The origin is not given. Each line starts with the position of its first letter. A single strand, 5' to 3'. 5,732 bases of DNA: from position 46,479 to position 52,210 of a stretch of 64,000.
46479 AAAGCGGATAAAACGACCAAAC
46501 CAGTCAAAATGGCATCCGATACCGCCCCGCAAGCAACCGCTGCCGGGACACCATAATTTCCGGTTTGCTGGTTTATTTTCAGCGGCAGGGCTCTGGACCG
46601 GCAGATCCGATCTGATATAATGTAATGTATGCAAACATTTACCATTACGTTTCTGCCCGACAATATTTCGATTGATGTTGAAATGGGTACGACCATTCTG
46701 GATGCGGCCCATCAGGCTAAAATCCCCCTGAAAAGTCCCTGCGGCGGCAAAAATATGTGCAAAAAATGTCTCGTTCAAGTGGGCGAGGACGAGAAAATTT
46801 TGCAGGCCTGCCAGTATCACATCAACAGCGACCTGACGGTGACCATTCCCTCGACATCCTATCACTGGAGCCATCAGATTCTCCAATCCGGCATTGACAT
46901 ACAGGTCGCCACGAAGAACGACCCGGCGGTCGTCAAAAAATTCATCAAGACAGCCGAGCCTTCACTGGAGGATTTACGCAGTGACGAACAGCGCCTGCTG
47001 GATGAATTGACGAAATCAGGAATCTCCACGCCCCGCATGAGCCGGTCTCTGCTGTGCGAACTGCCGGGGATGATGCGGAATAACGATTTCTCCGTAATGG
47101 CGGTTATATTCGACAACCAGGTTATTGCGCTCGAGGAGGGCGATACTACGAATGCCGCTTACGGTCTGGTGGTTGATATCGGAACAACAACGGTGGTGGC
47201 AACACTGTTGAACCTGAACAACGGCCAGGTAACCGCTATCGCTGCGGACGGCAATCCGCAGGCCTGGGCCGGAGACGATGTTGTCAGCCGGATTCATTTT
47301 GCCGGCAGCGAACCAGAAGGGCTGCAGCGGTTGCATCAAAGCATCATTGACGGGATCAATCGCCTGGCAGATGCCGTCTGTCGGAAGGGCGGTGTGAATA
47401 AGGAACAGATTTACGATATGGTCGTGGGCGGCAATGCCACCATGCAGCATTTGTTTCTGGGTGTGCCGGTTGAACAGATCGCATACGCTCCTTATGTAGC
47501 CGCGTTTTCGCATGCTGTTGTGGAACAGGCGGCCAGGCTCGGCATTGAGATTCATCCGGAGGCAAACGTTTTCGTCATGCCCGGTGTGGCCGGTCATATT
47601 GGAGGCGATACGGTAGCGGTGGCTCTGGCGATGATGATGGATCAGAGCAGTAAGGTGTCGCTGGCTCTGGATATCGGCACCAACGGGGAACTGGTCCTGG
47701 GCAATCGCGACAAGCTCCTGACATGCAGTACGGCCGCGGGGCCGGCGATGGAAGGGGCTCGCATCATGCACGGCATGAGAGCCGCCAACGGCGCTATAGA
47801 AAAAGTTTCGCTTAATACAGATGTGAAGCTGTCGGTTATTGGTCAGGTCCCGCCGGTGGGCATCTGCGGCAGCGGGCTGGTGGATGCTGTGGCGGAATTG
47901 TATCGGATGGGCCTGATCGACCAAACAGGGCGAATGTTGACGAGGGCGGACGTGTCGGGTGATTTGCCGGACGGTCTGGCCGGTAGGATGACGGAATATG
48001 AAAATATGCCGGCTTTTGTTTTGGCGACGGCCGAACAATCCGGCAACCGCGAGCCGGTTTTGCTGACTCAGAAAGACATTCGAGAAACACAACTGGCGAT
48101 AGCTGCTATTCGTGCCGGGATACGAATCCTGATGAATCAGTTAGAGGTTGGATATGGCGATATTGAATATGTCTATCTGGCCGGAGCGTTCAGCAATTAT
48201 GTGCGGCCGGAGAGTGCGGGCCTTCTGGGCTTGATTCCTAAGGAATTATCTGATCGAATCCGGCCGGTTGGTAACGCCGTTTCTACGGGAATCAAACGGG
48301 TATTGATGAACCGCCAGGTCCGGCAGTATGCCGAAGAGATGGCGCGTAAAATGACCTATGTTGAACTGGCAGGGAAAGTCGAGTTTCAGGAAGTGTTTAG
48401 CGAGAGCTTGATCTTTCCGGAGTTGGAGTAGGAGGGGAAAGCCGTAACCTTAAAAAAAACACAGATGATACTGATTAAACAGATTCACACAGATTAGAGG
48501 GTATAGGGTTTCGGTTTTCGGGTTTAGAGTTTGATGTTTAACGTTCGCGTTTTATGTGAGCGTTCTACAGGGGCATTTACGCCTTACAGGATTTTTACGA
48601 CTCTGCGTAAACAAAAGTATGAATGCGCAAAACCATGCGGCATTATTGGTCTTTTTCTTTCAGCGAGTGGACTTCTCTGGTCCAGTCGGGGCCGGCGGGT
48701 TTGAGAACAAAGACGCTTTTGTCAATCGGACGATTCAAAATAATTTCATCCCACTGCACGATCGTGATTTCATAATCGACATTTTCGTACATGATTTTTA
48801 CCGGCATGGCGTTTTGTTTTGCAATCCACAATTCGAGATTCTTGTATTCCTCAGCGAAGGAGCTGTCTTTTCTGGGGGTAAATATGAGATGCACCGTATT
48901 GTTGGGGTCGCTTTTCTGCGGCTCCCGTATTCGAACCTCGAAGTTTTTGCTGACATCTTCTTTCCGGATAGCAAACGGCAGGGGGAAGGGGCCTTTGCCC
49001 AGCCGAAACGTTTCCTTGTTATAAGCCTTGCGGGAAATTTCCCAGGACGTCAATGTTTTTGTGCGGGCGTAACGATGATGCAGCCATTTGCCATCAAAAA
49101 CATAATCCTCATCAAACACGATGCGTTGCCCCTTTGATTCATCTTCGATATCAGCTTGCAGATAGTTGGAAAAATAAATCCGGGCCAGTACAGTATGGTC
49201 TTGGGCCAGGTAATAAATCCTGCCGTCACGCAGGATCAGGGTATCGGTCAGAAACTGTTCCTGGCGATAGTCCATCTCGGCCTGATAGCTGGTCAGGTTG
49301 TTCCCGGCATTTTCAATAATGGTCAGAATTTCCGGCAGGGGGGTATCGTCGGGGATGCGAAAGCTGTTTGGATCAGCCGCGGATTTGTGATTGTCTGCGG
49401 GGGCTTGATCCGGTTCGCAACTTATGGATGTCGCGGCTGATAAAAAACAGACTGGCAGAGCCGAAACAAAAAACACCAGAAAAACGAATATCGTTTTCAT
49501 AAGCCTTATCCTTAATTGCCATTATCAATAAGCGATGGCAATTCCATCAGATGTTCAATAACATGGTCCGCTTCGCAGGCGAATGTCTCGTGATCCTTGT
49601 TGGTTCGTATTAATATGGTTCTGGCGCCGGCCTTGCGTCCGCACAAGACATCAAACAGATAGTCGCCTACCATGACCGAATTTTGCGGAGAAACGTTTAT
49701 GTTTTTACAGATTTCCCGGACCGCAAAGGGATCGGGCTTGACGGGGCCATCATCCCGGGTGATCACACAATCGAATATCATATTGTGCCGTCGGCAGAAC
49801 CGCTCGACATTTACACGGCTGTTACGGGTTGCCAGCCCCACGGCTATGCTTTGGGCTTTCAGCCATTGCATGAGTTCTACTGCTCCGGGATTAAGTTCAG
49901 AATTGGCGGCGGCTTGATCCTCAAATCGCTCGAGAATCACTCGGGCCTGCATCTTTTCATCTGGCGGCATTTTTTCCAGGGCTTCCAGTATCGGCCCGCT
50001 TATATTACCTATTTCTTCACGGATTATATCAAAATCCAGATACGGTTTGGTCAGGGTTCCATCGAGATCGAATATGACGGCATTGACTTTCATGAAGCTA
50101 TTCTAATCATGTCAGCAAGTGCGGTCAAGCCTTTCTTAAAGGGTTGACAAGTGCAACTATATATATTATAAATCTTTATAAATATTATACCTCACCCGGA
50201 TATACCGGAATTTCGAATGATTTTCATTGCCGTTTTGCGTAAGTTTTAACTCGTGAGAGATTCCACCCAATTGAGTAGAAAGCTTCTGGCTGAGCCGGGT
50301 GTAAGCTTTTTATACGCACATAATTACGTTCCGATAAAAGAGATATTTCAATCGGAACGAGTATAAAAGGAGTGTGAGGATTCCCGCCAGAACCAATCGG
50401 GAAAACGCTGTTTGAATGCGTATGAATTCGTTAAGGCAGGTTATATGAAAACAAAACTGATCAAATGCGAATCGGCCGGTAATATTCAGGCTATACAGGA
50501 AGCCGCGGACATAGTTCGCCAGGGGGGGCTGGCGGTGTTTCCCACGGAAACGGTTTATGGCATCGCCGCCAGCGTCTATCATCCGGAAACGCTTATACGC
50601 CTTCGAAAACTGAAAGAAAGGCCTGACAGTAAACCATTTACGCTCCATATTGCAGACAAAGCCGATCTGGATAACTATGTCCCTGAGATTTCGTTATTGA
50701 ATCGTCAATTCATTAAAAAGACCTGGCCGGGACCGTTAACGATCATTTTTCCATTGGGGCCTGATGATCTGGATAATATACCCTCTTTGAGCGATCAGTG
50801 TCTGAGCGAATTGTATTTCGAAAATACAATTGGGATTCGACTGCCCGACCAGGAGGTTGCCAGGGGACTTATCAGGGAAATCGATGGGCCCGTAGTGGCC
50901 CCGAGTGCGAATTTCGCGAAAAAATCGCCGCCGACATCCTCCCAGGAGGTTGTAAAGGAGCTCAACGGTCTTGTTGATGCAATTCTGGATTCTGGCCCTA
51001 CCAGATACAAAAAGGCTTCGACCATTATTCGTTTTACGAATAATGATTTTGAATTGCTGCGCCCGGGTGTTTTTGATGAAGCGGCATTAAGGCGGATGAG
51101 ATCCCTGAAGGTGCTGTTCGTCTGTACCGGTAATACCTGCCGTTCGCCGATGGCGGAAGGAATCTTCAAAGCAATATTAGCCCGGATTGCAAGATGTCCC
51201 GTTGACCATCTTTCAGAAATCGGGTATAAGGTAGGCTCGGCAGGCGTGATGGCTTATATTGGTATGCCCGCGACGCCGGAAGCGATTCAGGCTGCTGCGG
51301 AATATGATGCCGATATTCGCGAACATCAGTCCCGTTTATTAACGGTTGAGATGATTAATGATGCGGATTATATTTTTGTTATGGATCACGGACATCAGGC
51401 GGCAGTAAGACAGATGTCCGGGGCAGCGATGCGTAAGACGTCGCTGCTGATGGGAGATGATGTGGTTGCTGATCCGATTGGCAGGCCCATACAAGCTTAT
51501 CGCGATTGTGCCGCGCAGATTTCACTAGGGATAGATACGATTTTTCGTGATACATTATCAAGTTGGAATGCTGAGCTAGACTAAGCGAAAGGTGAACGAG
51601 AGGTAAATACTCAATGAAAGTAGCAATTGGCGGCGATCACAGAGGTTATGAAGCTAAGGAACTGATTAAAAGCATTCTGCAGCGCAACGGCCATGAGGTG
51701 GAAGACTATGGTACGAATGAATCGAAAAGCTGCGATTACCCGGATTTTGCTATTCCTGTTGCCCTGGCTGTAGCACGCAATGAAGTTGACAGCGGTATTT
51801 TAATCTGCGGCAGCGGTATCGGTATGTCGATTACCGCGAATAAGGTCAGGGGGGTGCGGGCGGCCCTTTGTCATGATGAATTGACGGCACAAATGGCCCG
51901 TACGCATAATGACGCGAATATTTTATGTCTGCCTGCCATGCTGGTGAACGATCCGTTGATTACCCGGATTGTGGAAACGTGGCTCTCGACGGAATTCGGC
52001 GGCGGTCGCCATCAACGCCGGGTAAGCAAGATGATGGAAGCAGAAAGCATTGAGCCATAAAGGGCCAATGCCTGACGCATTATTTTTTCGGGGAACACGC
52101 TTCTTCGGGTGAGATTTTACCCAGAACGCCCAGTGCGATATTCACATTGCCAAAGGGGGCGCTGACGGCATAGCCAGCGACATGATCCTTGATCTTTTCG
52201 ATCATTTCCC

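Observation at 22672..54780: Family-1 repeats show a strong orientation bias relative to transcription (8 of 9 copies between co-directional genes)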

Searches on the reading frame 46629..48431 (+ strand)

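Call 50: search_protein_families(library=pfam, proteins=[window:46629-48431:+])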
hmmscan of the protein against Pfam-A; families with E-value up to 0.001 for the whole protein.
window:46629-48431:+ (600 aa): 4 families
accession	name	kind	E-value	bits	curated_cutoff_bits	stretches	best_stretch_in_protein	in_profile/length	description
PF14574.11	RACo_C_ter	-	6.1e-77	258.6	27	1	343-598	2-251/261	C-terminal domain of RACo the ASKHA domain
PF17651.6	Raco_middle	-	2.4e-55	187.1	26.8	1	178-339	1-162/163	RACo middle region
PF17650.6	RACo_linker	-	6.8e-16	58.3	26.2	1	96-174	7-85/86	RACo linker region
PF13510.11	Fer2_4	-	8.4e-06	26.2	22.8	1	5-72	3-78/82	2Fe-2S iron-sulfur cluster binding domain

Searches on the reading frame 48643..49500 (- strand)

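Call 20: search_protein_families(library=pfam, max_evalue=0.01, proteins=[window:48643-49500:-])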
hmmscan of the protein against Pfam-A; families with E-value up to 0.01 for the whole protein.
window:48643-49500:- (285 aa): 1 family
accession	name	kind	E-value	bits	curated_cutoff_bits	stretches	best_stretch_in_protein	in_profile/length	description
PF17131.11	LolA_like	-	0.0038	17.3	30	0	182-238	66-120/184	Outer membrane lipoprotein-sorting protein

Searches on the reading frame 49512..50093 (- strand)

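Call 49: search_protein_families(library=pfam, proteins=[window:49512-50093:-])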
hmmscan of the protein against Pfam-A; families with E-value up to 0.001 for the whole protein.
window:49512-50093:- (193 aa): 4 families
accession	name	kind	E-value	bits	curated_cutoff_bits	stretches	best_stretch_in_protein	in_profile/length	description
PF13419.12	HAD_2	-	2.4e-23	83.6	23.8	1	22-161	31-177/178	Haloacid dehalogenase-like hydrolase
PF00702.32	Hydrolase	-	3.9e-20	73.5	26.4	1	4-156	2-191/191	haloacid dehalogenase-like hydrolase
PF13242.12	Hydrolase_like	-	2.3e-13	50.3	22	1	119-185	4-75/75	HAD-hyrolase-like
PF12710.13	HAD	-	1.3e-08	36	27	1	6-148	1-184/189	haloacid dehalogenase-like hydrolase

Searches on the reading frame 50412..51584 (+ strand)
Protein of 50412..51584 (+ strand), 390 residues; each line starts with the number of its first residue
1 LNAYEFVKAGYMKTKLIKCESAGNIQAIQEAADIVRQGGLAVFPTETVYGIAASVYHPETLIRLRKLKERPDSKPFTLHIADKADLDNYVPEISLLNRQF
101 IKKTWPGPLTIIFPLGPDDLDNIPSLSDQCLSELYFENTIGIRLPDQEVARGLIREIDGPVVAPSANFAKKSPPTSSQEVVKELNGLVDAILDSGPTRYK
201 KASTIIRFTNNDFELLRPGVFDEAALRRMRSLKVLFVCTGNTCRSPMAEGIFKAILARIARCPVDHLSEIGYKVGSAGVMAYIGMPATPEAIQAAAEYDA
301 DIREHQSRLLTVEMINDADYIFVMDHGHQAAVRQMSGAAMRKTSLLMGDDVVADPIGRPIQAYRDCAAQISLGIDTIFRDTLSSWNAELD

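Call 50: search_protein_families(library=pfam, proteins=[window:50412-51584:+])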
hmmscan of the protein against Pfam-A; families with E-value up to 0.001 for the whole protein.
window:50412-51584:+ (390 aa): 2 families
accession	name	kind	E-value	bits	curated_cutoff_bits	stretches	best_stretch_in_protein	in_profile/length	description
PF01300.24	Sua5_yciO_yrdC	-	2.9e-46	157.6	25.1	1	34-219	2-178/178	Telomere recombination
PF01451.26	LMWPc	-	1e-24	87.8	23.2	1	234-371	1-137/144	Low molecular weight phosphotyrosine protein phosphatase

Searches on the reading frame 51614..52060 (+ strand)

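Call 50: search_protein_families(library=pfam, proteins=[window:51614-52060:+])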
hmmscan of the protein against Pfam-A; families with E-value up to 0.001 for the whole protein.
window:51614-52060:+ (148 aa): 1 family
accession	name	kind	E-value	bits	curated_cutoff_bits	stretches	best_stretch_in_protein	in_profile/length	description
PF02502.23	LacAB_rpiB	-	2.5e-59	199.6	24.7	1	3-140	1-138/138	Ribose/Galactose Isomerase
